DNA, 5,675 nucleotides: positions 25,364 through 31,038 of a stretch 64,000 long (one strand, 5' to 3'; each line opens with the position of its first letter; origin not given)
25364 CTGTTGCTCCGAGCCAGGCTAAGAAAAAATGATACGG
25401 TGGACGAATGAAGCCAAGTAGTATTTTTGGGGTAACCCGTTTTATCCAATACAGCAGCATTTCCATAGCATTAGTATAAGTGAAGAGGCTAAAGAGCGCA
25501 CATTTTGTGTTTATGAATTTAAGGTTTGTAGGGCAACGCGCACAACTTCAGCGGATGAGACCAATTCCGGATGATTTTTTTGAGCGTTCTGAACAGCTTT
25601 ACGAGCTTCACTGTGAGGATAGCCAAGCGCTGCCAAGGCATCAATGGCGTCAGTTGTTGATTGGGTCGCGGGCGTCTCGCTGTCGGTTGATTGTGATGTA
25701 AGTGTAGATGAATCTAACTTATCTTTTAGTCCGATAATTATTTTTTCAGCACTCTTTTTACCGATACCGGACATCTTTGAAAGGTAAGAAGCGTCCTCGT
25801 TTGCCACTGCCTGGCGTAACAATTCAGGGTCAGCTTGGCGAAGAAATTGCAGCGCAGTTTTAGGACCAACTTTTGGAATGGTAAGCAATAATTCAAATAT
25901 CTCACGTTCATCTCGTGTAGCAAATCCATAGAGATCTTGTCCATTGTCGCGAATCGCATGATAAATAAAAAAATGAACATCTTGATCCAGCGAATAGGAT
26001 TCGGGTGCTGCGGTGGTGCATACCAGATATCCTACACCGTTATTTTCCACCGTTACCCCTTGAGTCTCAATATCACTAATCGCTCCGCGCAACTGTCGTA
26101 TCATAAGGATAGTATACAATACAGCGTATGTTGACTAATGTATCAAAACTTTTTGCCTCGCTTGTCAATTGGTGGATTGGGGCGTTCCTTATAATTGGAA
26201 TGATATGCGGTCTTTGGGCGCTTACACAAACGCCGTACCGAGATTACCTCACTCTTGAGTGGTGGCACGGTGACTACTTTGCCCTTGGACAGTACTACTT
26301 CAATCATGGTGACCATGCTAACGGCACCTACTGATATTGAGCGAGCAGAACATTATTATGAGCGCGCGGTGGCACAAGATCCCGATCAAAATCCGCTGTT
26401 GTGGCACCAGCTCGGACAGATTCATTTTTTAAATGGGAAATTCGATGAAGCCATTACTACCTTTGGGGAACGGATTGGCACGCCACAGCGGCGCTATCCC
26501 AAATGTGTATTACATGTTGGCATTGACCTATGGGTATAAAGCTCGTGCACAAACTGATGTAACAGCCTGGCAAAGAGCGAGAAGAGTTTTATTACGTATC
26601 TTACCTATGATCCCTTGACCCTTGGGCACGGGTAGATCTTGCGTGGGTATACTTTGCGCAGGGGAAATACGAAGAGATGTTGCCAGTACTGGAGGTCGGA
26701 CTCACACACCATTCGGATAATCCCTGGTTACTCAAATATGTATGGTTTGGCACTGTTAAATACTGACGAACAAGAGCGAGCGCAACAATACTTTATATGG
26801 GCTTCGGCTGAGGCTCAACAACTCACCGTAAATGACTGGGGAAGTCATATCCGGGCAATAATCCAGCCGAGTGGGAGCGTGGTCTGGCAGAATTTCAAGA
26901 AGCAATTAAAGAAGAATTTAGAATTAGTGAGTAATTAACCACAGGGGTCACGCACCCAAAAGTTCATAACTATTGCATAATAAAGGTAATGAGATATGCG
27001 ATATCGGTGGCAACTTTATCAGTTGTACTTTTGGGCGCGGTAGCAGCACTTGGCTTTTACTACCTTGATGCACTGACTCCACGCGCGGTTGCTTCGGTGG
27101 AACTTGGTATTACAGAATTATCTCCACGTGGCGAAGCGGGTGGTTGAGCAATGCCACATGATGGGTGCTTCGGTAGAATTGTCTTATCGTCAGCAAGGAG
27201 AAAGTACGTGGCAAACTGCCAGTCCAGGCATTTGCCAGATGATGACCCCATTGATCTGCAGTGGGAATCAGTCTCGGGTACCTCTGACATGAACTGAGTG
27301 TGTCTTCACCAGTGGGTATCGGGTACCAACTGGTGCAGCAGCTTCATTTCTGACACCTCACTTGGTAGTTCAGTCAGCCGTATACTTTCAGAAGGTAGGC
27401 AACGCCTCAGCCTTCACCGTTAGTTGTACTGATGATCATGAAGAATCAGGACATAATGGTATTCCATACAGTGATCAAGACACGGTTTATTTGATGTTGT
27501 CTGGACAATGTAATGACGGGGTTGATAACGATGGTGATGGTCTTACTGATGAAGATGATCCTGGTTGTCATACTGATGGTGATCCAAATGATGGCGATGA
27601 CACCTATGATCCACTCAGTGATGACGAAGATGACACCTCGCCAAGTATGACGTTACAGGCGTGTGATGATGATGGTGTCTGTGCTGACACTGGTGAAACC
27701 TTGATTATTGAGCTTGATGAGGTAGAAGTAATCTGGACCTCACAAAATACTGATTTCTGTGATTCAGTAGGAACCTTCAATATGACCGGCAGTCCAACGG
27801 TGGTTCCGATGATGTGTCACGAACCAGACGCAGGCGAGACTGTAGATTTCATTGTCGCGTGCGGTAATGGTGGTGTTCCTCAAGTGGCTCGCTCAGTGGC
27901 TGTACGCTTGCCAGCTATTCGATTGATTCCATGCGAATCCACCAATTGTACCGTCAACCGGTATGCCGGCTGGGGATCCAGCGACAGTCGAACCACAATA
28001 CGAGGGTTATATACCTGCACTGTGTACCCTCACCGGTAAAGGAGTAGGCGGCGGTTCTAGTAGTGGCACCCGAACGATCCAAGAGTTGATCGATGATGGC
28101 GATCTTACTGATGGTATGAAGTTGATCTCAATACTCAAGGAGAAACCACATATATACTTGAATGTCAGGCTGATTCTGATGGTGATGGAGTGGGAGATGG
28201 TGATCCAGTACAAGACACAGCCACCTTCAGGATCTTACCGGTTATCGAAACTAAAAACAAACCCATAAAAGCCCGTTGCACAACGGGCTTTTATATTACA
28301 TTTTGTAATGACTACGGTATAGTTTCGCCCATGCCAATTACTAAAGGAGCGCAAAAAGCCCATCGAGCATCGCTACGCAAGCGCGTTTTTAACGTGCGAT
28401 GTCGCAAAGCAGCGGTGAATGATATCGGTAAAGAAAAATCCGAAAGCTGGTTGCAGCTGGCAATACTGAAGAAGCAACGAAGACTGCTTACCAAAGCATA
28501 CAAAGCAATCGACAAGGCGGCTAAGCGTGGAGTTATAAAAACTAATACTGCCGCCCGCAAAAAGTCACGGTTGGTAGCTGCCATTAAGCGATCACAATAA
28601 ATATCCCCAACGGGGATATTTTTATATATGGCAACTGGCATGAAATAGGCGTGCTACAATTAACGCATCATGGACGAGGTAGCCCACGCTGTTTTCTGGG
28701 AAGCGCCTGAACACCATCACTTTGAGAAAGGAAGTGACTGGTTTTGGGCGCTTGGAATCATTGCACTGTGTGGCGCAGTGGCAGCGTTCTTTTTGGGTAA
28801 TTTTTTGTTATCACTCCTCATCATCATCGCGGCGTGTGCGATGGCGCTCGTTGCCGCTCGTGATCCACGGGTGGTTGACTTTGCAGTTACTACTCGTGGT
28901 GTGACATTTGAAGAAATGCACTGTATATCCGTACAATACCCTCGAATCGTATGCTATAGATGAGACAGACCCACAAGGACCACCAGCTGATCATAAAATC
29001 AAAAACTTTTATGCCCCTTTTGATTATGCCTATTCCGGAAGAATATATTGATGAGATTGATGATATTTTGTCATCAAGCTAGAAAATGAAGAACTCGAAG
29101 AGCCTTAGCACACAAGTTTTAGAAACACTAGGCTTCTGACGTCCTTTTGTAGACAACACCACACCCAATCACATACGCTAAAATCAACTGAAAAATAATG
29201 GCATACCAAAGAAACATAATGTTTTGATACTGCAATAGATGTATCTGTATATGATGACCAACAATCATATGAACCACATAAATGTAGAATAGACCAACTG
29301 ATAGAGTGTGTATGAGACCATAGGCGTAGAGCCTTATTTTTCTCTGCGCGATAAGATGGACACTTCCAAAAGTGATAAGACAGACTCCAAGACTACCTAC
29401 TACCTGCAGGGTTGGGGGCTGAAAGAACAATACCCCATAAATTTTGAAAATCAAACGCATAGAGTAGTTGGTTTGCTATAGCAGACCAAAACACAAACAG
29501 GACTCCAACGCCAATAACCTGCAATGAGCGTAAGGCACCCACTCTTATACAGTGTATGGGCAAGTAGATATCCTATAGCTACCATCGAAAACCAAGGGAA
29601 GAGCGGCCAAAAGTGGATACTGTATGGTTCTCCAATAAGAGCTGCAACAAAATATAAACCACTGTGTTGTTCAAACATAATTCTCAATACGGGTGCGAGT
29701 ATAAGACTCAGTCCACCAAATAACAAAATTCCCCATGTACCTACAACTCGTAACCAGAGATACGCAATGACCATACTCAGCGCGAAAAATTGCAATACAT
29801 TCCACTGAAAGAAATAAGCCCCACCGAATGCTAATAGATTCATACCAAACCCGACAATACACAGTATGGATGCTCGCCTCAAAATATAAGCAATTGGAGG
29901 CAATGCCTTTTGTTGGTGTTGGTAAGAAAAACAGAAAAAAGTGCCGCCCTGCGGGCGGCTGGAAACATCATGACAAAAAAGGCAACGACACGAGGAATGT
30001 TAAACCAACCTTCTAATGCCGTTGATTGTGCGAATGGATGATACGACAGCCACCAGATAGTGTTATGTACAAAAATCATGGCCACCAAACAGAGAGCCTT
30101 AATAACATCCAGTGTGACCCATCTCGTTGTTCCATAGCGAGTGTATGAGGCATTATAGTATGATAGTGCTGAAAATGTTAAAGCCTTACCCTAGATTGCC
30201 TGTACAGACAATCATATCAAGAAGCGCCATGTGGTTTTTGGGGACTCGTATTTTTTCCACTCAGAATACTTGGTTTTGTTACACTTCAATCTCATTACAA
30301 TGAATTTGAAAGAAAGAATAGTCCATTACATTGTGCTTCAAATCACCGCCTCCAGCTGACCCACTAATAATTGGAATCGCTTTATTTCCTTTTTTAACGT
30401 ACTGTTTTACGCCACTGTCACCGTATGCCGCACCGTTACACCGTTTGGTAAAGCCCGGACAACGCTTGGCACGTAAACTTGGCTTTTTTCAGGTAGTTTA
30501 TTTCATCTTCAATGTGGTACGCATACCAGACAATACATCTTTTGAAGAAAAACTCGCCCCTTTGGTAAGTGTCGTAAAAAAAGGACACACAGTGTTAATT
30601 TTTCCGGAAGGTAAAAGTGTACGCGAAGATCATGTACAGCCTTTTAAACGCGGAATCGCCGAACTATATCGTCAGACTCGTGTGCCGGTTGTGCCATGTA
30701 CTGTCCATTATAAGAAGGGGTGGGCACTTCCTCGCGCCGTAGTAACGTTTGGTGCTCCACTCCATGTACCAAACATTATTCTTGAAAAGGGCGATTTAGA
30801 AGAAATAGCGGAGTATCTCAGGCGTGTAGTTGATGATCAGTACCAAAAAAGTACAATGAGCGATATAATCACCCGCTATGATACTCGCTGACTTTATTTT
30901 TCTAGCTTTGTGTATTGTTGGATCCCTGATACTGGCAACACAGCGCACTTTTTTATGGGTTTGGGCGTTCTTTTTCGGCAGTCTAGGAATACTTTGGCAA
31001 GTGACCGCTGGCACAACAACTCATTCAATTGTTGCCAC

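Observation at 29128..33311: Three consecutive acyl-handling genes, including an E. coli FadE-type acyl-CoA dehydrogenase, in a genome that looks otherwise minimal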

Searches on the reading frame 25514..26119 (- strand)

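Call 56: search_protein_families(library=pfam, proteins=[window:25514-26119:-], max_evalue=0.0001)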
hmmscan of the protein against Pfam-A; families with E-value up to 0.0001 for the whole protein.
window:25514-26119:- (202 aa): 3 families
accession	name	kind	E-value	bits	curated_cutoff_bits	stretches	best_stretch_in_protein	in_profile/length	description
PF14520.12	HHH_5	-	4.9e-14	53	27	1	75-133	1-57/57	Helix-hairpin-helix domain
PF01330.27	RuvA_N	-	1.4e-11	44.7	23.6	1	6-65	1-61/61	RuvA N terminal domain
PF07499.19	RuvA_C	-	3.4e-09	37.5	24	1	155-200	3-46/47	RuvA, C-terminal domain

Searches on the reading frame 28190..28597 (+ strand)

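Call 56: search_protein_families(library=pfam, proteins=[window:28190-28597:+], max_evalue=0.0001)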
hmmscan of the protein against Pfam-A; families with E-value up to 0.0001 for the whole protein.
window:28190-28597:+ (136 aa): 1 family
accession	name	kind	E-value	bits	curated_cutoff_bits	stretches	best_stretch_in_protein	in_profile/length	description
PF01649.23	Ribosomal_S20p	-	2.2e-09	38.3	29.5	1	51-133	3-83/83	Ribosomal protein S20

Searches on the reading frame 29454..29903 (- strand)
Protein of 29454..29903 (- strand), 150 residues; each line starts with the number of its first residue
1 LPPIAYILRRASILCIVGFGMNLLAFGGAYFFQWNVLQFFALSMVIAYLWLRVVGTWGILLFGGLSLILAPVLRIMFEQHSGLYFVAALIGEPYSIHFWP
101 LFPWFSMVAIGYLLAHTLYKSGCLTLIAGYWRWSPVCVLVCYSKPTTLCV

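Call 7: search_protein_families(library=pfam, proteins=[window:29454-29903:-], max_evalue=0.01)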
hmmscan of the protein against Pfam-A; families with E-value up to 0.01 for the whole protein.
window:29454-29903:- (150 aa): 1 family
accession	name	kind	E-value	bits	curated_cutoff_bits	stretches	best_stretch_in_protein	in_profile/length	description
PF07786.18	HGSNAT_cat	-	1.8e-09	37.9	22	1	9-121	74-187/222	Heparan-alpha-glucosaminide N-acetyltransferase, catalytic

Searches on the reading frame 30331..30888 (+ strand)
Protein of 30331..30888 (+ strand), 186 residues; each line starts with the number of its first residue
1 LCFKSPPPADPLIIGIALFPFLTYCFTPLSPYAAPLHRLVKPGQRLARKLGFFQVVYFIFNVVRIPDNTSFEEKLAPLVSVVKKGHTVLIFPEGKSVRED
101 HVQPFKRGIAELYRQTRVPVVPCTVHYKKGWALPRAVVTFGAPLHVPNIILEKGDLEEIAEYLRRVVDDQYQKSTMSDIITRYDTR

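Call 7: search_protein_families(library=pfam, proteins=[window:30331-30888:+], max_evalue=0.01)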
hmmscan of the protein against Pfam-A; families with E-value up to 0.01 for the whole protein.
window:30331-30888:+ (186 aa): 2 families
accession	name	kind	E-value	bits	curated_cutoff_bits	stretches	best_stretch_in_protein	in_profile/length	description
PF01553.26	Acyltransferase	-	3e-10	40.5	23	1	67-125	73-131/132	Acyltransferase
PF03279.18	Lip_A_acyltrans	-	0.0036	17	22.3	1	60-168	163-276/295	Bacterial lipid A biosynthesis acyltransferase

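Call 68: search_protein_families(library=ncbifam, proteins=[window:30331-30888:+], max_evalue=0.001)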
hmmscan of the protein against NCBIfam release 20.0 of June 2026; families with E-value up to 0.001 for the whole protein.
window:30331-30888:+ (186 aa): 2 families
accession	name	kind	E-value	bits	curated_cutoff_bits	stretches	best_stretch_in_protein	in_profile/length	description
NF006386.0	PRK08633.1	equivalog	5e-08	31.1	1221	1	56-124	483-550/1147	acyl-[ACP]--phospholipid O-acyltransferase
TIGR00530.1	AGP_acyltrn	subfamily_domain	3.6e-07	30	102.95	1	78-125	82-129/130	1-acylglycerol-3-phosphate O-acyltransferase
